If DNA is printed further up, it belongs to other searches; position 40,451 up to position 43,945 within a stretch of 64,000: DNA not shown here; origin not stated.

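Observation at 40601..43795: ECF sigma factor fused to a ~850-aa cytoplasmic domain with an internal duplication and no partner anti-sigma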

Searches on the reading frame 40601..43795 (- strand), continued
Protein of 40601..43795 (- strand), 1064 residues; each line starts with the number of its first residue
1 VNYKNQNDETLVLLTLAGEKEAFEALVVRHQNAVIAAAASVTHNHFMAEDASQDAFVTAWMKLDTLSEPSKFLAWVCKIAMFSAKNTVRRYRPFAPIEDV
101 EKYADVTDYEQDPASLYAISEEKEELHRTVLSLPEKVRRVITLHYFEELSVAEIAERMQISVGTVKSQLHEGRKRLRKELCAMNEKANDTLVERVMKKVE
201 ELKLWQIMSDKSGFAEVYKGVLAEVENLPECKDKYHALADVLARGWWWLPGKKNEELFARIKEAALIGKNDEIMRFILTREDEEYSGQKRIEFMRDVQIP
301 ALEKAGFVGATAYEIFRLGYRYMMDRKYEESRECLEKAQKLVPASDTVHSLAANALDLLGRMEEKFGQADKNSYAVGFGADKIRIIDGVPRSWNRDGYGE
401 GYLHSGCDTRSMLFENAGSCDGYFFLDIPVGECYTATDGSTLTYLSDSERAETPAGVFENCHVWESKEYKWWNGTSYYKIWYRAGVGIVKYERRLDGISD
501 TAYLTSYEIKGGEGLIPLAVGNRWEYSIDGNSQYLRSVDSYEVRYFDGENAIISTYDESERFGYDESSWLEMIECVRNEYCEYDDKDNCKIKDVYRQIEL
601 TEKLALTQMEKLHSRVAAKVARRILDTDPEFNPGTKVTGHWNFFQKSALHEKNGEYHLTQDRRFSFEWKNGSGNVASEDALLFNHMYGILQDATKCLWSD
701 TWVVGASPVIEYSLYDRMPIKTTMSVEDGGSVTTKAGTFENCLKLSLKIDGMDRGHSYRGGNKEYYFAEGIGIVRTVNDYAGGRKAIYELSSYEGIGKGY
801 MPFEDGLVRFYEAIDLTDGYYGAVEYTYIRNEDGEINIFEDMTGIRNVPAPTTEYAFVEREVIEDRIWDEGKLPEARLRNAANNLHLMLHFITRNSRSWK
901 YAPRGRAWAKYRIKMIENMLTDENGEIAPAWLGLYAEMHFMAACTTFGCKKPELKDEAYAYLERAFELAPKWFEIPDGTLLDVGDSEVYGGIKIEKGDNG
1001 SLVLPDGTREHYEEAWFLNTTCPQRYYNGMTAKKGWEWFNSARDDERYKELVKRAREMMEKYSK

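Call 33: search_protein_families(library=pfam, proteins=[P0167, P0171, P0181, P0213, P0234, P0239, P0241, P0268, P0150, P0245], max_evalue=0.01)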
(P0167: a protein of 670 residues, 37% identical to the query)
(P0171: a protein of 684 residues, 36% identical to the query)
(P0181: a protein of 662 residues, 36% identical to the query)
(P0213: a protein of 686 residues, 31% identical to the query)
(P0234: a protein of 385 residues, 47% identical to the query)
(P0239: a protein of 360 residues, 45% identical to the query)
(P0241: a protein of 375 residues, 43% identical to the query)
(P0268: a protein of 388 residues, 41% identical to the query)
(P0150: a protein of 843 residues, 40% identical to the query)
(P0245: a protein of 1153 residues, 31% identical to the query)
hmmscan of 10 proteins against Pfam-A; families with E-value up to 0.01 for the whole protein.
P0167 (670 aa): 1 family
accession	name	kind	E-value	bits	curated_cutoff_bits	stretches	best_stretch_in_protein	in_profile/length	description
PF21347.3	DUF3108_like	-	2.2e-06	28.1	27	1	527-591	130-192/199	DUF3108-like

P0171 (684 aa): 1 family
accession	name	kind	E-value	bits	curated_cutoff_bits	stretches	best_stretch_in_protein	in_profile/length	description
PF21347.3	DUF3108_like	-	7.6e-07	29.6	27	1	542-603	135-194/199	DUF3108-like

P0181 (662 aa): 2 families
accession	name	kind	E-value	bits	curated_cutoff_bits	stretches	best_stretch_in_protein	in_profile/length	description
PF21347.3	DUF3108_like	-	7.3e-06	26.4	27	0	540-586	136-183/199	DUF3108-like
PF07719.23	TPR_2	-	0.0062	17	27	0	137-165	2-30/34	Tetratricopeptide repeat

P0213 (686 aa): 1 family
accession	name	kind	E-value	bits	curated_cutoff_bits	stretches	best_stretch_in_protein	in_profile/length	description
PF07719.23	TPR_2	-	0.00021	21.6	27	1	131-161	2-32/34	Tetratricopeptide repeat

P0234 (385 aa): 12 families
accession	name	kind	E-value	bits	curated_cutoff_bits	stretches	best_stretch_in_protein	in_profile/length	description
PF01381.28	HTH_3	-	6.6e-14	52.1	23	1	9-63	1-55/55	Helix-turn-helix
PF13560.12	HTH_31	-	1.6e-06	28.7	27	1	5-62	2-60/64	Helix-turn-helix domain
PF13443.12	HTH_26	-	2.8e-05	24.7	22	1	9-64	2-58/63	Cro/C1-type HTH DNA-binding domain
PF12844.13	HTH_19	-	4.3e-05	23.8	30.2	1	7-64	2-59/64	Helix-turn-helix domain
PF14549.12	P22_Cro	-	0.0017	18.5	30.2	1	20-37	12-29/60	DNA-binding transcriptional regulator Cro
PF15943.11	YdaS_toxin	-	0.0024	18.1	30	1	20-37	11-28/65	Bacterial toxin YdaS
PF13412.12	HTH_24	-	0.0025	17.8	21.9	0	14-35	15-35/48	Winged helix-turn-helix DNA-binding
PF13545.12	HTH_Crp_2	-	0.0036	17.7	27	1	16-36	21-41/70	Crp-like helix-turn-helix domain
PF13518.12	HTH_28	-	0.006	17.1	25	0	15-38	10-33/52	Helix-turn-helix domain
PF13428.12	TPR_14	-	0.007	17.4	23.5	0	78-111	4-37/44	Tetratricopeptide repeat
PF13384.12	HTH_23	-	0.0092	16.2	24.6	0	17-37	17-37/50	Homeodomain-like domain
PF12802.13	MarR_2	-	0.0099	16.5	27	0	13-36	18-39/61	MarR family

P0239 (360 aa): 0 families

P0241 (375 aa): 9 families
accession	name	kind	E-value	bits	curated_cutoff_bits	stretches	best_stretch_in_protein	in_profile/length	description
PF01381.28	HTH_3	-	1.9e-14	53.9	23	1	9-63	1-55/55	Helix-turn-helix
PF12844.13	HTH_19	-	6e-10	39.3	30.2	1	8-64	3-59/64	Helix-turn-helix domain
PF13560.12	HTH_31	-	3.2e-06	27.8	27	1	7-62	4-60/64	Helix-turn-helix domain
PF07719.23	TPR_2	-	4.7e-05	23.6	27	0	256-285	4-33/34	Tetratricopeptide repeat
PF13443.12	HTH_26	-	0.00027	21.6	22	1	9-65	2-59/63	Cro/C1-type HTH DNA-binding domain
PF07022.19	Phage_CI_repr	-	0.0018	19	22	1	18-68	12-62/65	Bacteriophage CI repressor helix-turn-helix domain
PF13545.12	HTH_Crp_2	-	0.0034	17.8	27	1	14-36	19-41/70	Crp-like helix-turn-helix domain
PF13181.12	TPR_8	-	0.0073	16.8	25.7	0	254-285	2-33/34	Tetratricopeptide repeat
PF00515.34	TPR_1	-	0.0081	16.4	27.8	0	211-234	7-30/34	Tetratricopeptide repeat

P0268 (388 aa): 9 families
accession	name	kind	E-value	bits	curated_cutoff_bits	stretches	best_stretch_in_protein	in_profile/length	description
PF01381.28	HTH_3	-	5.4e-13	49.2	23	1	12-64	2-55/55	Helix-turn-helix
PF13560.12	HTH_31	-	1.7e-09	38.3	27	1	6-64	1-61/64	Helix-turn-helix domain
PF12844.13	HTH_19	-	1.4e-06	28.6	30.2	1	12-65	5-59/64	Helix-turn-helix domain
PF13443.12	HTH_26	-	6.1e-06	26.8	22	1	16-65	7-58/63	Cro/C1-type HTH DNA-binding domain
PF13744.12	HTH_37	-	0.00021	21.5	27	1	2-61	14-75/80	Helix-turn-helix domain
PF07022.19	Phage_CI_repr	-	0.00066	20.4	22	1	18-69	10-62/65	Bacteriophage CI repressor helix-turn-helix domain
PF04545.22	Sigma70_r4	-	0.0026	17.7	24.1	1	13-41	14-42/50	Sigma-70, region 4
PF15943.11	YdaS_toxin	-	0.0058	16.9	30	0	22-41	11-30/65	Bacterial toxin YdaS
PF12802.13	MarR_2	-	0.0073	16.9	27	0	16-38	16-39/61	MarR family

P0150 (843 aa): 7 families
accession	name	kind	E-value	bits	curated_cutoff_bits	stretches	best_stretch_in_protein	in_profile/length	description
PF08281.18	Sigma70_r4_2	-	4.1e-14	52.4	25.7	1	122-174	2-54/54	Sigma-70, region 4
PF04545.22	Sigma70_r4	-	1.8e-11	43.8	24.1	1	129-176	3-50/50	Sigma-70, region 4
PF04542.20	Sigma70_r2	-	5.5e-11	42.5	24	1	26-88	1-65/71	Sigma-70 region 2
PF07638.17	Sigma70_ECF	-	3.9e-06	27.3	21.1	1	119-178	121-183/185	ECF sigma factor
PF21347.3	DUF3108_like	-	0.00068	20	27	0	461-489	156-190/199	DUF3108-like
PF00515.34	TPR_1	-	0.0035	17.5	27.8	0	314-340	4-30/34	Tetratricopeptide repeat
PF13384.12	HTH_23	-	0.0084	16.4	24.6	0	133-165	4-37/50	Homeodomain-like domain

P0245 (1153 aa): 7 families
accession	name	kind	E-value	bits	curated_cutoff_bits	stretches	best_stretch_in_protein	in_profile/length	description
PF08281.18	Sigma70_r4_2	-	1.4e-13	50.7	25.7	1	123-173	3-53/54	Sigma-70, region 4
PF04542.20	Sigma70_r2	-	3.6e-11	43.1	24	1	27-89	1-65/71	Sigma-70 region 2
PF04545.22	Sigma70_r4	-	2.2e-08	33.9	24.1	1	130-176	4-50/50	Sigma-70, region 4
PF21347.3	DUF3108_like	-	1.2e-05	25.8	27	1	773-823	136-183/199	DUF3108-like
PF07638.17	Sigma70_ECF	-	0.00018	21.9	21.1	1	123-172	128-177/185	ECF sigma factor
PF13384.12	HTH_23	-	0.0067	16.7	24.6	0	131-165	2-37/50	Homeodomain-like domain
PF13412.12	HTH_24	-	0.0087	16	21.9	0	147-168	18-39/48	Winged helix-turn-helix DNA-binding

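Call 34: fold_search(model_id=the predicted structure, library=pdb)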
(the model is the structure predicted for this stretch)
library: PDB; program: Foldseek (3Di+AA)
matches with E <= 10: 792; with E <= 0.001: 15
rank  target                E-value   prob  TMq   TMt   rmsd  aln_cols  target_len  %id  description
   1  9m9e_F                1.2e-05  1.00  0.08  0.40  17.2       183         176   28  Structural Basis of Pausing During Transcription Initiation in Mycobacterium tuberculosis (released 2026-01-14)
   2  8z6g_B                1.9e-05  1.00  0.08  0.45  12.8       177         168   30  the AlgU-MucAcyto complex structure in Pseudomonas aeruginosa (released 2024-05-08)
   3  5wuq_A                4.0e-05  1.00  0.08  0.49  14.8       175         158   28  Crystal structure of SigW in complex with its anti-sigma RsiW, a zinc binding form (released 2017-03-29)
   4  1or7_A                4.0e-05  1.00  0.08  0.44  14.3       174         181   31  Crystal Structure of Escherichia coli sigmaE with the Cytoplasmic Domain of its Anti-sigma RseA (released 2003-04-15)
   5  8z6g_D                4.5e-05  1.00  0.08  0.46  13.9       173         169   32  the AlgU-MucAcyto complex structure in Pseudomonas aeruginosa (released 2024-05-08)
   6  6in7_B                4.9e-05  1.00  0.08  0.44  13.3       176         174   32  Crystal structure of AlgU in complex with MucA(cyto) (released 2019-07-24)
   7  6jbq_F                5.5e-05  1.00  0.08  0.44  22.5       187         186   29  CryoEM structure of Escherichia coli sigmaE transcription initiation complex containing 5nt of RNA (released 2019-05-29)
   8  5wur_A                6.0e-05  1.00  0.08  0.50  14.5       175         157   29  Crystal structure of SigW in complex with its anti-sigma RsiW, an oxdized form (released 2017-03-29)
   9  1or7_B                1.2e-04  1.00  0.08  0.49  12.6       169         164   30  Crystal Structure of Escherichia coli sigmaE with the Cytoplasmic Domain of its Anti-sigma RseA (released 2003-04-15)
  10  5wuq_B                1.5e-04  1.00  0.08  0.49  14.1       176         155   28  Crystal structure of SigW in complex with its anti-sigma RsiW, a zinc binding form (released 2017-03-29)
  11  9m98_F                2.4e-04  1.00  0.07  0.39  22.6       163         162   29  Structural Basis of Pausing During Transcription Initiation in Mycobacterium tuberculosis (released 2026-01-14)
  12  6dv9_F                4.9e-04  1.00  0.07  0.39  22.4       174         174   24  Crystal structure of Mycobacterium tuberculosis transcription initiation complex(ECF sigma factor L) containing 5nt RN (released 2019-02-20)
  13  6kop_F                6.4e-04  1.00  0.07  0.39  23.2       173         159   24  Mycobacterium tuberculosis initial transcription complex comprising sigma H and 5'-OH RNA of 9 nt (released 2020-03-11)
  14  4nqw_A                7.9e-04  1.00  0.07  0.48  12.8       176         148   18  Structure of Mycobacterium tuberculosis extracytoplasmic function sigma factor SigK in complex with the cytosolic doma (released 2014-01-22)
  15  9m9d_F                8.2e-04  1.00  0.07  0.40  22.6       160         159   28  Structural Basis of Pausing During Transcription Initiation in Mycobacterium tuberculosis (released 2026-01-14)
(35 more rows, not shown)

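Call 62: predict_structure(alignment_id=A2)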
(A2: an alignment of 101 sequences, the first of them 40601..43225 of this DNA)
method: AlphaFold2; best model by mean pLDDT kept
length: 874 residues; sequences in the alignment: 101
mean_pLDDT: 91.4   pTM: 0.85
mean pLDDT of the five models: 91.4, 91.1, 90.9, 89.6, 88.6
residues with pLDDT >= 90: 622; 70-90: 232; 50-70: 20; < 50: 0
segments of 3 or more residues with pLDDT < 50: none
pLDDT, mean of each block of 10 residues (from residue 1): 87 85 89 96 96 87 81 97 94 87 97 97 98 95 98 97 97 90 91 94 92 69 86 95 90 98 98 94 90 97 89 96 96 94 91 97 95 94 92 81 96 96 97 94 91 93 89 86 70 94 93 91 79 96 98 97 86 97 96 86 97 97 91 97 92 90 82 92 91 87 84 94 92 89 94 95 96 97 92 88 82 83 75 92 86 94 96 83
secondary structure, 60 per line:
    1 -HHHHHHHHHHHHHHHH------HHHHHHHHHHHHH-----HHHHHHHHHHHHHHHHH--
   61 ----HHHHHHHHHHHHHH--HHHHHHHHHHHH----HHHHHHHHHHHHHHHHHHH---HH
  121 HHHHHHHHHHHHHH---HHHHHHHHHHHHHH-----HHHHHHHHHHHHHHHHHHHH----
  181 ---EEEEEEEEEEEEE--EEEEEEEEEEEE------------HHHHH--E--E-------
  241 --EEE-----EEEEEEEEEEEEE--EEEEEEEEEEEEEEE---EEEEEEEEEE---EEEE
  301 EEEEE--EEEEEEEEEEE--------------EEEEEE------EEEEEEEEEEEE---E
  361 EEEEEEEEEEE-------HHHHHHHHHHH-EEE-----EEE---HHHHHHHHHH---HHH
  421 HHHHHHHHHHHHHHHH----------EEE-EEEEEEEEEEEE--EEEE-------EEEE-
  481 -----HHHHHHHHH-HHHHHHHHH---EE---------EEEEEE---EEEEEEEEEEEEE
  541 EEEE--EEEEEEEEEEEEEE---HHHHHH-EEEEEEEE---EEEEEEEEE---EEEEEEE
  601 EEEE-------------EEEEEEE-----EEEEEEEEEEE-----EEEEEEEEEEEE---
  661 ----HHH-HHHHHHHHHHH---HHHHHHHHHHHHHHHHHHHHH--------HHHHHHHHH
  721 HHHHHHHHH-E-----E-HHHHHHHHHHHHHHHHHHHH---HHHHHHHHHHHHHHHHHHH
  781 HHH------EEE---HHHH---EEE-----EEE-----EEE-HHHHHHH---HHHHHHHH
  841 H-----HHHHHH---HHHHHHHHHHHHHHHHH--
elements in order (helices of 4 or more, strands of 3 or more residues): H2-17 H24-36 H42-58 H65-78 H81-92 H97-115 H119-134 H138-151 H157-176 E184-196 E199-210 H223-227 E243-245 E251-263 E266-280 E284-293 E297-305 E308-318 E333-338 E345-356 E360-371 H379-389 E391-393 E399-401 H405-414 H418-436 E447-449 E451-462 E465-468 E476-479 H486-494 H496-504 E519-524 E528-544 E547-560 H564-569 E571-578 E582-590 E594-604 E618-624 E630-640 E646-657 H669-679 H683-703 H712-729 H739-758 H762-783 E790-792 H796-799 E803-805 E811-813 E819-821 H823-829 H833-841 H847-852 H856-872

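Call 67: find_encoding_contigs(protein=P0167, flank=4000, max_places=3)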
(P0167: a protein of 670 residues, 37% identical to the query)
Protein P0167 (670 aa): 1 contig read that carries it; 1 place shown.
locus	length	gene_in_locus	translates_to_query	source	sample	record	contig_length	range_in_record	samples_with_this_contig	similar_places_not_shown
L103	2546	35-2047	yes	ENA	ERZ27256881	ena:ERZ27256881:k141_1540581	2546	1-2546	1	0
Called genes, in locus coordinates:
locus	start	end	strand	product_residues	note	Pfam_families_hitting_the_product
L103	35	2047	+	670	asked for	PF21347:DUF3108_like (faint)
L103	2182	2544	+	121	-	?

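Call 84: search_protein_families(library=pfam, proteins=[L063:8317-9999:+, P0239], max_evalue=0.01)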
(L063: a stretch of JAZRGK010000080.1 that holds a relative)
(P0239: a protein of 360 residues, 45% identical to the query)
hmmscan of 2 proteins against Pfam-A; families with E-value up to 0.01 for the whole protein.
L063:8317-9999:+ (560 aa): 5 families
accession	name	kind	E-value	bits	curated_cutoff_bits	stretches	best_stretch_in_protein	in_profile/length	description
PF08281.18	Sigma70_r4_2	-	7.6e-11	41.9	25.7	1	114-159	9-54/54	Sigma-70, region 4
PF04542.20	Sigma70_r2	-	1.3e-09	38.2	24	1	12-75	4-69/71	Sigma-70 region 2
PF04545.22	Sigma70_r4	-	2.1e-08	34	24.1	1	116-160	5-49/50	Sigma-70, region 4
PF13412.12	HTH_24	-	0.00064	19.7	21.9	0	134-153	20-39/48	Winged helix-turn-helix DNA-binding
PF24270.1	HTH_Cmi2_C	-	0.0045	17.7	27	0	199-250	74-125/125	Cmi2, C-terminal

P0239 (360 aa): 0 families

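Call 100: search_protein_families(library=ncbifam, proteins=[window:40601-43225:-], max_evalue=1)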
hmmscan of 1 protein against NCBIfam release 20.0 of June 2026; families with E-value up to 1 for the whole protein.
window:40601-43225:- (874 aa): 1 family
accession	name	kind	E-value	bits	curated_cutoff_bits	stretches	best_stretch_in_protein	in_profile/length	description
NF047558.1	TPR_END_plus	domain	0.04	13.9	32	0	765-784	15-34/56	TPR end-of-group domain-containing protein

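Call 101: search_protein_families(library=padloc, proteins=[window:40601-43795:-], max_evalue=0.01)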
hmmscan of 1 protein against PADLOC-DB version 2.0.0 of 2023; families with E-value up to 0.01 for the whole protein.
window:40601-43795:- (1064 aa): 0 families
